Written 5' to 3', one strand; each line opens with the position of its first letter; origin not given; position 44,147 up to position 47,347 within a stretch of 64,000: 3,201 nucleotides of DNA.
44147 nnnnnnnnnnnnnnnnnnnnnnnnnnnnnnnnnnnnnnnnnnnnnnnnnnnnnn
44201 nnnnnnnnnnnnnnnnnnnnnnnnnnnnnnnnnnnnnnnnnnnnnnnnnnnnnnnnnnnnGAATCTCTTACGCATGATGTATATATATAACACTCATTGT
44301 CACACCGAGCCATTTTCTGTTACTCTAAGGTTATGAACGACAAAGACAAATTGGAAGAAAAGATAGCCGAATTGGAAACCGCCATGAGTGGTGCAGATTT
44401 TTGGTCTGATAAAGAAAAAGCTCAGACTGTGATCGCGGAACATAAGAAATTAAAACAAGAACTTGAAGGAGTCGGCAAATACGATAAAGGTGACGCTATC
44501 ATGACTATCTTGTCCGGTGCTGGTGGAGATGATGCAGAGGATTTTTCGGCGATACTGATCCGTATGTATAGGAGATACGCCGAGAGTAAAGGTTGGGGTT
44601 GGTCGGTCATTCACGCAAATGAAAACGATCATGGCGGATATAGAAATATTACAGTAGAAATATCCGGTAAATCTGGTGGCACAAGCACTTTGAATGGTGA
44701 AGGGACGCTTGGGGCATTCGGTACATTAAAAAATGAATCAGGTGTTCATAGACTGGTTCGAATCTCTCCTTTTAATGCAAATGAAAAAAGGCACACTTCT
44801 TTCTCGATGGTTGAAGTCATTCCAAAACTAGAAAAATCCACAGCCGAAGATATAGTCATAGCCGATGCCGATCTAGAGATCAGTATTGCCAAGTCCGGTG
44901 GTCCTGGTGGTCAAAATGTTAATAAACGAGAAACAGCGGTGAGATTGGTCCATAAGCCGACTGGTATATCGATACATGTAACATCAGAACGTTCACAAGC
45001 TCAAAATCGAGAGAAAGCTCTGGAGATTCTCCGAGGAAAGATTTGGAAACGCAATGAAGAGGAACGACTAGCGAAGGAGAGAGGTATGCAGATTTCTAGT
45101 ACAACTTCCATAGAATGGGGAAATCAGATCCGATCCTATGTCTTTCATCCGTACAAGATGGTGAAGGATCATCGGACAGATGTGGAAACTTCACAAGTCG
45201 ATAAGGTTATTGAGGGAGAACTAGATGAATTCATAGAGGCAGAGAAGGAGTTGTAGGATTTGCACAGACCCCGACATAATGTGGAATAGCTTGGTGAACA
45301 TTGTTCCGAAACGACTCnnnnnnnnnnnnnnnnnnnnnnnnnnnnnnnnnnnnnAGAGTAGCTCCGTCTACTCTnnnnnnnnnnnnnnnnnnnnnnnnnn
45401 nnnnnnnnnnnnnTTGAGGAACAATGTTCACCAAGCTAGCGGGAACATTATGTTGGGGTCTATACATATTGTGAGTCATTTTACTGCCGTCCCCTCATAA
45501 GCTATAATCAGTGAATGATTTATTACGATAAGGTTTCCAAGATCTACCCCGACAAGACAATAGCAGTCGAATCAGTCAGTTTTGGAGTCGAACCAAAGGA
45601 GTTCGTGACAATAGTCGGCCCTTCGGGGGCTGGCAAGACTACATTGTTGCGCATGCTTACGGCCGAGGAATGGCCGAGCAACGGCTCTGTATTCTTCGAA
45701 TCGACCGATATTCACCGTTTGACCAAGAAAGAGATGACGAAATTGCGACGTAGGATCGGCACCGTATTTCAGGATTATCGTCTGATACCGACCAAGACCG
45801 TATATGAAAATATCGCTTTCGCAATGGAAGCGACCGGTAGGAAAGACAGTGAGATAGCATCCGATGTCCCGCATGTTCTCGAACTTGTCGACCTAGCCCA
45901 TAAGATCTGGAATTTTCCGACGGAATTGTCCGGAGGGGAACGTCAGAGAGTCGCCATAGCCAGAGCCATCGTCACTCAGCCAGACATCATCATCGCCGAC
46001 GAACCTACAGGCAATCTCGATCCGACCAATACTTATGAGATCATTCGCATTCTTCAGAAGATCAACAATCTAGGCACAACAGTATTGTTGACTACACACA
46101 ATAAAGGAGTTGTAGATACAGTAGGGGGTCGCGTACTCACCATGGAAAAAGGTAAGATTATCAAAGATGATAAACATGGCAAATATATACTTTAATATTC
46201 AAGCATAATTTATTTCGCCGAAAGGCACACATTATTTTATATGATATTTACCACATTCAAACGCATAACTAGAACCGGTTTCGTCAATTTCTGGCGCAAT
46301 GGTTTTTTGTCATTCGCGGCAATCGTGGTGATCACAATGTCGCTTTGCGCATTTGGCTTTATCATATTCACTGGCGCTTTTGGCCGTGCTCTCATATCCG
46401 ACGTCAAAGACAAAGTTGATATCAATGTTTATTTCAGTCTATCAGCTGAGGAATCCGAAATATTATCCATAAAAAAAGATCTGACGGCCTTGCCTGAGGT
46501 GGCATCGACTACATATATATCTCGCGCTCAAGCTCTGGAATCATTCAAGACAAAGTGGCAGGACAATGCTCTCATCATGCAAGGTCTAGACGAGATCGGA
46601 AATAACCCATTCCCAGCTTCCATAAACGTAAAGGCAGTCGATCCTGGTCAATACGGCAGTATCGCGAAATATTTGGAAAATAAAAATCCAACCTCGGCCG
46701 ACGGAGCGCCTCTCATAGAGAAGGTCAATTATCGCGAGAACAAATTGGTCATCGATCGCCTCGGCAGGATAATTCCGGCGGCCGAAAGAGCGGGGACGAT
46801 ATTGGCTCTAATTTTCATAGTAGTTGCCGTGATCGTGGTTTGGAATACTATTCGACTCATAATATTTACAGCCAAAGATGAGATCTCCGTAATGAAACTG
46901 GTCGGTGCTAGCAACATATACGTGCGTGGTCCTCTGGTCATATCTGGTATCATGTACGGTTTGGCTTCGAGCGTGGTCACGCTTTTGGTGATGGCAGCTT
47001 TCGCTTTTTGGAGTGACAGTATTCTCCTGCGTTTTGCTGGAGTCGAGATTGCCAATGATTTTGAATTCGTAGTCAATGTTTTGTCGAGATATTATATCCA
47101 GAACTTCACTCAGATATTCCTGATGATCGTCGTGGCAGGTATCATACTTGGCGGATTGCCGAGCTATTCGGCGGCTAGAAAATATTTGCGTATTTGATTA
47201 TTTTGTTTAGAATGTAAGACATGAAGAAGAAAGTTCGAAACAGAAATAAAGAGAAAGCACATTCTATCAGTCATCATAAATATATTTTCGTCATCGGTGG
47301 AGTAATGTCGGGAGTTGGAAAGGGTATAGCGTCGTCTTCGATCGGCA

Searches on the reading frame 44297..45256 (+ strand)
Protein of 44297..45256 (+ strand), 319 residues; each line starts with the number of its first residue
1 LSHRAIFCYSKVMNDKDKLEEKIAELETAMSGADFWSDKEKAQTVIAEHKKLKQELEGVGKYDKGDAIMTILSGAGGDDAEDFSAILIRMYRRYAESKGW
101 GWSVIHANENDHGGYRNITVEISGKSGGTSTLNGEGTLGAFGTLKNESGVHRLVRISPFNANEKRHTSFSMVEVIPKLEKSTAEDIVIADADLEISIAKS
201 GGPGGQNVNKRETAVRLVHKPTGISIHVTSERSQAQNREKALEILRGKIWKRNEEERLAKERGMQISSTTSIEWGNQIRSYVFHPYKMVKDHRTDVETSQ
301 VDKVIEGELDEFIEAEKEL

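Call 48: search_protein_families(library=pfam, proteins=[window:44297-45256:+], max_evalue=0.01)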
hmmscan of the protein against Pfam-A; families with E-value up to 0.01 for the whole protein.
window:44297-45256:+ (319 aa): 3 families
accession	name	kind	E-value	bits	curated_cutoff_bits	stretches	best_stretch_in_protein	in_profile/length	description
PF03462.23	PCRF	-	3.7e-39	135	24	2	51-172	86-194/194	PCRF domain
PF00472.26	RF-1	-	6e-36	123.3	35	1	185-293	4-116/116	RF-1 domain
PF16326.10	ABC_tran_CTD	-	4e-07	30.6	32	1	17-57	18-58/69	ABC transporter C-terminal domain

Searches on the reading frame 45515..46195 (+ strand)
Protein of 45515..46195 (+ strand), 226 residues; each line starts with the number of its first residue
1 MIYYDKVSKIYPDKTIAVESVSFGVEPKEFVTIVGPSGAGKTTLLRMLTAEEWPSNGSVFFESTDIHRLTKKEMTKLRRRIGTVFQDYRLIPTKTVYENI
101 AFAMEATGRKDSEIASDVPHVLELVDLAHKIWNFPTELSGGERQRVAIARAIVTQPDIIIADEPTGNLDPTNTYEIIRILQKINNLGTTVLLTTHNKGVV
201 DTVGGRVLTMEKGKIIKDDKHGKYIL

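Call 48: search_protein_families(library=pfam, proteins=[window:45515-46195:+], max_evalue=0.01)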
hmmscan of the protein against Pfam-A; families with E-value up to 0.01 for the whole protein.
window:45515-46195:+ (226 aa): 24 families
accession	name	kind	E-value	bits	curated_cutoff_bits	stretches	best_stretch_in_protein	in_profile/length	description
PF00005.33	ABC_tran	-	3.1e-38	131.9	25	1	19-165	2-136/137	ABC transporter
PF13304.12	AAA_21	-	7.3e-10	39.8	27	1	139-201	239-304/304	AAA domain, putative AbiEii toxin, Type IV TA system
PF13401.12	AAA_22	-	1.9e-05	25.4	27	1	28-77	5-33/130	AAA domain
PF13175.12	AAA_15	-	1.9e-05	24.9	32.1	0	153-199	326-373/374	AAA ATPase domain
PF02463.25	SMC_N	-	3.1e-05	23.9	40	1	28-203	24-205/220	RecF/RecN/SMC N terminal domain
PF20720.3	nSTAND3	-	4.5e-05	23.6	27.2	1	25-67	14-55/155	Novel STAND NTPase 3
PF24389.1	ORC-CDC6-like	-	0.00025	20.3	27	1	31-51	35-55/571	ORC-CDC6-like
PF00931.28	NB-ARC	-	0.00027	20.7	23.5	0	26-48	17-38/248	NB-ARC domain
PF01637.24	ATPase_2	-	0.001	19.3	33.2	1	26-114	18-112/225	ATPase domain predominantly from Archaea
PF02492.25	cobW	-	0.0014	18.7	20.7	0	31-50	3-22/180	CobW/HypB/UreG, nucleotide-binding domain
PF13604.12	AAA_30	-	0.0015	18.8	27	1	27-62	17-47/191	AAA domain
PF13481.12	AAA_25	-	0.0016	18.5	27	0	27-126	32-139/195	AAA domain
PF13191.12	AAA_16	-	0.0018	19.2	32.6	1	27-53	24-49/167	AAA ATPase domain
PF25199.1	nSTAND_NTPase5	-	0.0018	18.5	34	1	27-77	40-93/145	Novel STAND NTPase 5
PF01695.23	IstB_IS21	-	0.003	17.5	24.1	0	18-65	83-129/238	IstB-like ATP binding protein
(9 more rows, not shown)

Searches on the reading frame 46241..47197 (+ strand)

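Call 48: search_protein_families(library=pfam, proteins=[window:46241-47197:+], max_evalue=0.01)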
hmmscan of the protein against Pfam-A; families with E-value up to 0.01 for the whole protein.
window:46241-47197:+ (318 aa): 2 families
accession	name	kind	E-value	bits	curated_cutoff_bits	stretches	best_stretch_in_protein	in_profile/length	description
PF18075.7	FtsX_ECD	-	3.7e-18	66.3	23.5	1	59-147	1-89/96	FtsX extracellular domain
PF02687.27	FtsX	-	2e-12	47.7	25.5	1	187-315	2-119/120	FtsX-like permease C-terminal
